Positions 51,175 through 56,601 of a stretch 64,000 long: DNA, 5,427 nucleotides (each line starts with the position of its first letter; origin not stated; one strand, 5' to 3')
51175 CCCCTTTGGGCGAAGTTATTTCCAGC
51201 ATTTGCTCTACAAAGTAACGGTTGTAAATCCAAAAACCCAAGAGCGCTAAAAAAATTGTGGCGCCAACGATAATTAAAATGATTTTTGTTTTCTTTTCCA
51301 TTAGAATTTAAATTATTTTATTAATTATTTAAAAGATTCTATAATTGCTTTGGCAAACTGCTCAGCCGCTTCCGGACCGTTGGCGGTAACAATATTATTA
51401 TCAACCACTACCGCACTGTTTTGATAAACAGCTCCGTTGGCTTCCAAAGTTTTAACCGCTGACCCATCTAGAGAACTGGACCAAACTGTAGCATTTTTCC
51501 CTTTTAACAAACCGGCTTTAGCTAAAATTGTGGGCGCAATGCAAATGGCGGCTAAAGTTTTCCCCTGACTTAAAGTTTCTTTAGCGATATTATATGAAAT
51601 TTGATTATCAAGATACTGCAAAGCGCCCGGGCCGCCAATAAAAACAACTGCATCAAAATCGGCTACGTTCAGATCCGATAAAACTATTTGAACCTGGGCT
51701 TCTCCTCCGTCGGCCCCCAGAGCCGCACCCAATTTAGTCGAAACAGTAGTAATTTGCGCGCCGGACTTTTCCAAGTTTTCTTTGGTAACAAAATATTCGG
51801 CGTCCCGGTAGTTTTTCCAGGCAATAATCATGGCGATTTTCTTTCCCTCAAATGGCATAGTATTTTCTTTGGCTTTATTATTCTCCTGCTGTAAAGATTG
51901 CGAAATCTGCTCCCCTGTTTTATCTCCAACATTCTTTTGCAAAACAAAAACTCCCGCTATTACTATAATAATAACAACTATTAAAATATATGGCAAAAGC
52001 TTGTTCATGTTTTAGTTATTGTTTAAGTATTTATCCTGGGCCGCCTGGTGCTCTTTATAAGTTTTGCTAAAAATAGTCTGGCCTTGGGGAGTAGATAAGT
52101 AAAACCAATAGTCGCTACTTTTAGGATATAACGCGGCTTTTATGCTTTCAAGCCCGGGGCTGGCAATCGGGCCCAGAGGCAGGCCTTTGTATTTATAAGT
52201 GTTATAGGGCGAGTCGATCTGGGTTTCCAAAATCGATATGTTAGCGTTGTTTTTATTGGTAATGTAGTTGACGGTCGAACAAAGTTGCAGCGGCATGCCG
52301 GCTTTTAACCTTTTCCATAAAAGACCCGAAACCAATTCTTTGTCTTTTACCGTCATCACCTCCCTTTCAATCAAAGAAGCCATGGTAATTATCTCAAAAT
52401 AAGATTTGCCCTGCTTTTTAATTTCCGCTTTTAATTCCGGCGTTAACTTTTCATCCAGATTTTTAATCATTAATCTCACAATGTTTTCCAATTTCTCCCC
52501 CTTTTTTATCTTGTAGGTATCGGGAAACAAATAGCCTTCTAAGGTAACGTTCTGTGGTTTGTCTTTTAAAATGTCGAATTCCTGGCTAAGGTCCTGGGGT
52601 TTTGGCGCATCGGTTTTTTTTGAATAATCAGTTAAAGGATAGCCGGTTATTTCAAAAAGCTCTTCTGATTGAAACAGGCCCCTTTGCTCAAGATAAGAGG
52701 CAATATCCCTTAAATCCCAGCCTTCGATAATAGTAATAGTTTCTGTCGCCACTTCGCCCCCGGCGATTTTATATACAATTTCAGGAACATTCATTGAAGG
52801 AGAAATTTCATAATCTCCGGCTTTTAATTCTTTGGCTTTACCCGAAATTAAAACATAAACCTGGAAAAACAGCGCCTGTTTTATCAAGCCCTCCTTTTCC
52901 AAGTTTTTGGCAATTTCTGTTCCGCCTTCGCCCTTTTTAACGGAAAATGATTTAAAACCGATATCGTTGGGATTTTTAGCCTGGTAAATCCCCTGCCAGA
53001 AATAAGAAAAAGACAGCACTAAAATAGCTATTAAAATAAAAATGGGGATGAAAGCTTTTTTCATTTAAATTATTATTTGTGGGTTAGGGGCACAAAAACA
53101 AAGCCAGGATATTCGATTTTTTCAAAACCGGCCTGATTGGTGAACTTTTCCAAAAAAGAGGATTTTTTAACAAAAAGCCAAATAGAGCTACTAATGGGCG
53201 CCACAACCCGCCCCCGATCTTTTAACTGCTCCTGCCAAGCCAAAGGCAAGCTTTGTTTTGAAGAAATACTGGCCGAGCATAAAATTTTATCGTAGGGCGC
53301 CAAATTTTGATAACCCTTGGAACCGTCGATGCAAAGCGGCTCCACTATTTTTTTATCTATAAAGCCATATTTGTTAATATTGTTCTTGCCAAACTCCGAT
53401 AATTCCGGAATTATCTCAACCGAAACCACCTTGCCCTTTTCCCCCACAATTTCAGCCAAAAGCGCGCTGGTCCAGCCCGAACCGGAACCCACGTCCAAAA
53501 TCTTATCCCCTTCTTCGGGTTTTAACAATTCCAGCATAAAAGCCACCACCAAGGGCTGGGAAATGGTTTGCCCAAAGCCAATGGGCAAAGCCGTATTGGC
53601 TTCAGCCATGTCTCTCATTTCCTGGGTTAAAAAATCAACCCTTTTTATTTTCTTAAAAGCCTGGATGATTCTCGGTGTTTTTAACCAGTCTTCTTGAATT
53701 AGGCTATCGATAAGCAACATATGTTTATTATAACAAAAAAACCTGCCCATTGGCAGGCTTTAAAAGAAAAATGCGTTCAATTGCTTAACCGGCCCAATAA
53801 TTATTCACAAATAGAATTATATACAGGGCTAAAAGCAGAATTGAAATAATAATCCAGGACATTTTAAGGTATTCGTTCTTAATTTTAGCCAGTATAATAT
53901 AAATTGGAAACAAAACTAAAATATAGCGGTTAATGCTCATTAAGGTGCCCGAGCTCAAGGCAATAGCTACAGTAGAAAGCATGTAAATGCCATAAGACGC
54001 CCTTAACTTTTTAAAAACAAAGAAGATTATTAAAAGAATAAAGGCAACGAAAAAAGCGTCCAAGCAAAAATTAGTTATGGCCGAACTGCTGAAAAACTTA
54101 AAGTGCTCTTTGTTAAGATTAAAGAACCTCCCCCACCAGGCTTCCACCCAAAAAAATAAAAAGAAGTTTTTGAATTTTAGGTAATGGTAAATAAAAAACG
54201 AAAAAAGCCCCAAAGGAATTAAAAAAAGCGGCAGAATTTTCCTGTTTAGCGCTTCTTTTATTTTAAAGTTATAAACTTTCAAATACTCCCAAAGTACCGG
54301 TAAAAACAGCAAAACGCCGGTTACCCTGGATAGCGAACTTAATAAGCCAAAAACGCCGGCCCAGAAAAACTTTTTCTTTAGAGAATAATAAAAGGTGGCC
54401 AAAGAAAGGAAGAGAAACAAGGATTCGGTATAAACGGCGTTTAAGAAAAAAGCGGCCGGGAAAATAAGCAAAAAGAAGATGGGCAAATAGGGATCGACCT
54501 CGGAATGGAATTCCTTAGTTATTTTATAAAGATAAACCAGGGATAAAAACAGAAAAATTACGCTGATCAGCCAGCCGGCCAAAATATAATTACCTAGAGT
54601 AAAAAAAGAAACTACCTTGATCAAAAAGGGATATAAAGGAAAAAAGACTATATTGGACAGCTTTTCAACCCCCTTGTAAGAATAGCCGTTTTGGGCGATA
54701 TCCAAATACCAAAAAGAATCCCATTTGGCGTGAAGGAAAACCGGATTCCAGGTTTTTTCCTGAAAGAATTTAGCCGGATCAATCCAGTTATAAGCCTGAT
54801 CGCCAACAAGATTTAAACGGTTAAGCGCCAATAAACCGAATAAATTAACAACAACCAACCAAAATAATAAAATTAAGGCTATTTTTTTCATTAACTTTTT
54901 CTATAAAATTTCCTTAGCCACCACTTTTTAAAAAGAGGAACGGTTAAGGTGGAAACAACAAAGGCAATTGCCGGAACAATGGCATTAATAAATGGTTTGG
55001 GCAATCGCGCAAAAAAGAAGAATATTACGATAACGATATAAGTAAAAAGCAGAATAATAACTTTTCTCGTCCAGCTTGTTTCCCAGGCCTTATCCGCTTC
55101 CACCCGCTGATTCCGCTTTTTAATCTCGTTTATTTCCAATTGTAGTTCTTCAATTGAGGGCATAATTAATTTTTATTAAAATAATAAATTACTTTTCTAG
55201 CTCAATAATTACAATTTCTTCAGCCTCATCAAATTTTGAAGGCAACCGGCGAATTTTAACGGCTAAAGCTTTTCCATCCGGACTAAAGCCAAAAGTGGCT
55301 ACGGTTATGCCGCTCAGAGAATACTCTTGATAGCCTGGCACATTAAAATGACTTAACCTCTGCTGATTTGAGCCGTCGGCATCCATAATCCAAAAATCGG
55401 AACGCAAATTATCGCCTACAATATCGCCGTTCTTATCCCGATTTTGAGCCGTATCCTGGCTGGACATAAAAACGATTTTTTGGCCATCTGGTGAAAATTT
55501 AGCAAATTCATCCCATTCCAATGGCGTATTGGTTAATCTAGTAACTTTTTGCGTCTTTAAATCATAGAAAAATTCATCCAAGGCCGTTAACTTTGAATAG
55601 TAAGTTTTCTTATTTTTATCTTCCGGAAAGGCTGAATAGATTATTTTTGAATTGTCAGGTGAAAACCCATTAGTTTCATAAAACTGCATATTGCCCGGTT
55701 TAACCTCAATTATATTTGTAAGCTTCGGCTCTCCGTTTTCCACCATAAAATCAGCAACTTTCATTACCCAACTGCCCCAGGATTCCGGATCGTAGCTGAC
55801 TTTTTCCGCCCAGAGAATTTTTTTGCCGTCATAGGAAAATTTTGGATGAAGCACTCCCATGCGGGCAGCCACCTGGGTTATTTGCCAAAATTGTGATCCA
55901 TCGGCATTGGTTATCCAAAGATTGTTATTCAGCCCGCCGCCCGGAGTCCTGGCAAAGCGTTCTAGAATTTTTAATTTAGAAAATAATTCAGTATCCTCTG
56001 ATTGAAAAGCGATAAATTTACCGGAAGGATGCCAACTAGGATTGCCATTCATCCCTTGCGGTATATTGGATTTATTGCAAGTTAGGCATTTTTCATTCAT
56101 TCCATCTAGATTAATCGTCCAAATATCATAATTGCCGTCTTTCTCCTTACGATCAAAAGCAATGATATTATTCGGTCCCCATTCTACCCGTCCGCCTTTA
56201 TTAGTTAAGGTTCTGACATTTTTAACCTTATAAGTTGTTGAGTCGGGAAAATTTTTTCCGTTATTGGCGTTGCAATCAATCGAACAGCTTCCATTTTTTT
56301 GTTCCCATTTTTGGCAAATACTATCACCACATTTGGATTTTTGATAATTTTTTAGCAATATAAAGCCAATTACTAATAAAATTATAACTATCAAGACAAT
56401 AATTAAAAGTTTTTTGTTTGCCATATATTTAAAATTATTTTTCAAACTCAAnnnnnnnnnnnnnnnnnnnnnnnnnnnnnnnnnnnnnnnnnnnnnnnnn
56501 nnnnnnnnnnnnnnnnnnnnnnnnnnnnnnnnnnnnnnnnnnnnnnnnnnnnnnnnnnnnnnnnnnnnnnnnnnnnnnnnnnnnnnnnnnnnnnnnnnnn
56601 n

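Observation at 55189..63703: Tandem array of five paralogous membrane-anchored surface proteins (PD40 beta-propellers, shared 4-Cys motif, one with a pilin N-terminus)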

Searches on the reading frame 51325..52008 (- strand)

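Call 30: search_protein_families(library=pfam, proteins=[window:51325-52008:-], max_evalue=0.001)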
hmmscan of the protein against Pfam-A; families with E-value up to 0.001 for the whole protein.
window:51325-52008:- (227 aa): 1 family
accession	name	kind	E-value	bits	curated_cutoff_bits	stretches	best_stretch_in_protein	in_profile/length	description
PF01965.30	DJ-1_PfpI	-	3.7e-35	121.6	26.6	1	56-224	1-164/165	DJ-1/PfpI family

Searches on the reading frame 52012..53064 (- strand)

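Call 30: search_protein_families(library=pfam, proteins=[window:52012-53064:-], max_evalue=0.001)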
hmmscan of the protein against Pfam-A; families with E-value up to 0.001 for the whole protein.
window:52012-53064:- (350 aa): 1 family
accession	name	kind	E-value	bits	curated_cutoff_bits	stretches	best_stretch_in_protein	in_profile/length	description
PF02618.21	YceG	-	4.7e-82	276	32.4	1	40-344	1-274/275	YceG-like family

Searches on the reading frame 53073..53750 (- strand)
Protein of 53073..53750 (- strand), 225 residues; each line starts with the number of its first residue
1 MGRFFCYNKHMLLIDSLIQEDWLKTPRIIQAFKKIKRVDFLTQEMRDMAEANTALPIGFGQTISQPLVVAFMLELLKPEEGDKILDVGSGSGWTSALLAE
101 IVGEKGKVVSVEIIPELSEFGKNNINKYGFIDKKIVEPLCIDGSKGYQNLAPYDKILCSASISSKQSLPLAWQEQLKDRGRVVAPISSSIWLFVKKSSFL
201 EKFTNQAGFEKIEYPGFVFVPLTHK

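Call 30: search_protein_families(library=pfam, proteins=[window:53073-53750:-], max_evalue=0.001)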
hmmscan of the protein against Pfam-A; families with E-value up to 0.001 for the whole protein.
window:53073-53750:- (225 aa): 8 families
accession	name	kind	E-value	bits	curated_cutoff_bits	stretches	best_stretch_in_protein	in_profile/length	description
PF01135.25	PCMT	-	1.1e-47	163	20.3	1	10-223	3-206/210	Protein-L-isoaspartate(D-aspartate) O-methyltransferase (PCMT)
PF13847.12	Methyltransf_31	-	1.8e-08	34.7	27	1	79-183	2-108/145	Methyltransferase domain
PF01209.24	Ubie_methyltran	-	1.3e-06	28.3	20.1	1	71-134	38-101/233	ubiE/COQ5 methyltransferase family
PF01189.24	Methyltr_RsmB-F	-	4.8e-06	26.8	27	1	75-164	3-91/199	16S rRNA methyltransferase RsmB/F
PF00398.26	RrnaAD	-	1.9e-05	24.3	24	1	65-129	15-76/263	Ribosomal RNA adenine dimethylase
PF13649.12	Methyltransf_25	-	2.6e-05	25.3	27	1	84-161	1-73/97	Methyltransferase domain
PF01269.23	Fibrillarin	-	0.00055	19.6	27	1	76-116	67-107/227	Fibrillarin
PF13489.12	Methyltransf_23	-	0.00076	19.7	27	0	73-170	14-99/164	Methyltransferase domain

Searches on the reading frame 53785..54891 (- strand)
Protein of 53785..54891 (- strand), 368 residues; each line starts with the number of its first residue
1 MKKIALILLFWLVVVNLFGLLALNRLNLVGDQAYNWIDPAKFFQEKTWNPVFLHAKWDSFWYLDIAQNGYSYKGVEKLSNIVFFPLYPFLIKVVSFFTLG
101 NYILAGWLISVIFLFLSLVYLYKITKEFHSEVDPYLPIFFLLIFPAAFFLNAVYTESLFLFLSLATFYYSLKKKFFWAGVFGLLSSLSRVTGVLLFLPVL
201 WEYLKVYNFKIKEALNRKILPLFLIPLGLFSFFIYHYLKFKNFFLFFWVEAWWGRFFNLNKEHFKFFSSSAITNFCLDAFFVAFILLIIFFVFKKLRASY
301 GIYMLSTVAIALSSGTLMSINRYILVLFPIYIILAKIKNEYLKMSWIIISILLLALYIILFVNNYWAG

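Call 30: search_protein_families(library=pfam, proteins=[window:53785-54891:-], max_evalue=0.001)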
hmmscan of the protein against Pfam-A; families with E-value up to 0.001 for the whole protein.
window:53785-54891:- (368 aa): 0 families

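Call 90: search_protein_families(library=pfam, proteins=[window:53785-54891:-], max_evalue=0.1)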
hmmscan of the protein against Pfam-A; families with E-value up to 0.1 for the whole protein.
window:53785-54891:- (368 aa): 2 families
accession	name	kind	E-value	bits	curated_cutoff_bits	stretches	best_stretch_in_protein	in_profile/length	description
PF13231.12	PMT_2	-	0.01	16.5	26.1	1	85-208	4-133/160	Dolichyl-phosphate-mannose-protein mannosyltransferase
PF20535.3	DUF6750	-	0.082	13.3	27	0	304-359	48-108/128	Family of unknown function (DUF6750)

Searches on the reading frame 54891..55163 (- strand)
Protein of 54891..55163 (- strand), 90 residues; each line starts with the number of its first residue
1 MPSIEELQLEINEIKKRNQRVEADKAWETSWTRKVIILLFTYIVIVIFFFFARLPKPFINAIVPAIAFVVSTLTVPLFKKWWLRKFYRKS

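Call 30: search_protein_families(library=pfam, proteins=[window:54891-55163:-], max_evalue=0.001)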
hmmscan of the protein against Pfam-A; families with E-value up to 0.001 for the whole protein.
window:54891-55163:- (90 aa): 0 families

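Call 90: search_protein_families(library=pfam, proteins=[window:54891-55163:-], max_evalue=0.1)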
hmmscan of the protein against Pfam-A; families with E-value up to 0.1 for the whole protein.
window:54891-55163:- (90 aa): 1 family
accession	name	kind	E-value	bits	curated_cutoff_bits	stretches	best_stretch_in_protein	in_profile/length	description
PF06570.16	DUF1129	-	0.0078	16.3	29.1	1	23-87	139-202/207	Protein of unknown function (DUF1129)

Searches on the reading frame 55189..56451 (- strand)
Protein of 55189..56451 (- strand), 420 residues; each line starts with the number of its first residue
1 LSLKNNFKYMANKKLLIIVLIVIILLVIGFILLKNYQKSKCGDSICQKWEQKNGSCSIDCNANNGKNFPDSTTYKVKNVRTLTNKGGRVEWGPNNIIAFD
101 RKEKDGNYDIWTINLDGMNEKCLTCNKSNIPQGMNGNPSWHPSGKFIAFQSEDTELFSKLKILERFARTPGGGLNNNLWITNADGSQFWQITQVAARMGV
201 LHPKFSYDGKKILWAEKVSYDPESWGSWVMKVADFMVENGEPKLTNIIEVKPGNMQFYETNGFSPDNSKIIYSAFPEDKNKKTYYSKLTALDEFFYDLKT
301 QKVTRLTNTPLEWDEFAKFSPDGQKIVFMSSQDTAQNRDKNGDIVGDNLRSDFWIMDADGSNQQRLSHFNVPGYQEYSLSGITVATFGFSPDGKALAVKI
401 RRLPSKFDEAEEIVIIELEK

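Call 4: search_protein_families(library=pfam, proteins=[window:55189-56451:-], max_evalue=0.1)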
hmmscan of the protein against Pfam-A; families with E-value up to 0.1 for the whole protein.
window:55189-56451:- (420 aa): 3 families
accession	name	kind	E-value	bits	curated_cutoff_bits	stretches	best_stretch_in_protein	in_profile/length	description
PF07676.18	PD40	-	2.7e-16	59.5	20.9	2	304-335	2-31/38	WD40-like Beta Propeller Repeat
PF00930.27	DPPIV_N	-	0.00023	20.5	22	1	290-333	22-64/354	Dipeptidyl peptidase IV (DPP IV) N-terminal region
PF25174.1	Beta-prop_THOC3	-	0.00036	20.1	305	0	295-336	73-113/272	THOC3 beta-propeller domain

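Call 5: search_protein_families(library=ncbifam, proteins=[window:55189-56451:-], max_evalue=0.1)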
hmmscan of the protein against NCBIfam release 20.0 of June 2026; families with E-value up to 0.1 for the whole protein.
window:55189-56451:- (420 aa): 6 families
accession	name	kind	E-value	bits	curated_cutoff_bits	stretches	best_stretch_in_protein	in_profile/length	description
TIGR02800.1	propeller_TolB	equivalog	2.4e-18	66.3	343.15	3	90-152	241-298/418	Tol-Pal system beta propeller repeat protein TolB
NF053518.1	DipepPtdsDpp5Prph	equivalog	8.1e-15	54.4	900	2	259-342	198-278/655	dipeptidyl-peptidase Dpp5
NF033523.0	lasso_peptidase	equivalog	0.00065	18.6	400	0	316-397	23-103/638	Atxe2 family lasso peptide isopeptidase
NF041287.1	lipo_GerS_rel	equivalog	0.0011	18.7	100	1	13-100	2-86/201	germination lipoprotein GerS-related protein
NF003124.0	PRK04043.1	equivalog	0.0039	16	428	0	292-332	258-297/419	Tol-Pal system protein TolB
NF002183.0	PRK01029.1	equivalog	0.019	14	405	0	315-333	284-302/429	Tol-Pal system protein TolB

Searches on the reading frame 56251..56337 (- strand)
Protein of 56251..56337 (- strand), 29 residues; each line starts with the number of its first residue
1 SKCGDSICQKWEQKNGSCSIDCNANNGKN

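Call 24: search_protein_families(library=pfam, proteins=[window:56251-56337:-], max_evalue=10)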
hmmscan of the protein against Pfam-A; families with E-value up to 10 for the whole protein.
seq(29 aa): 0 families
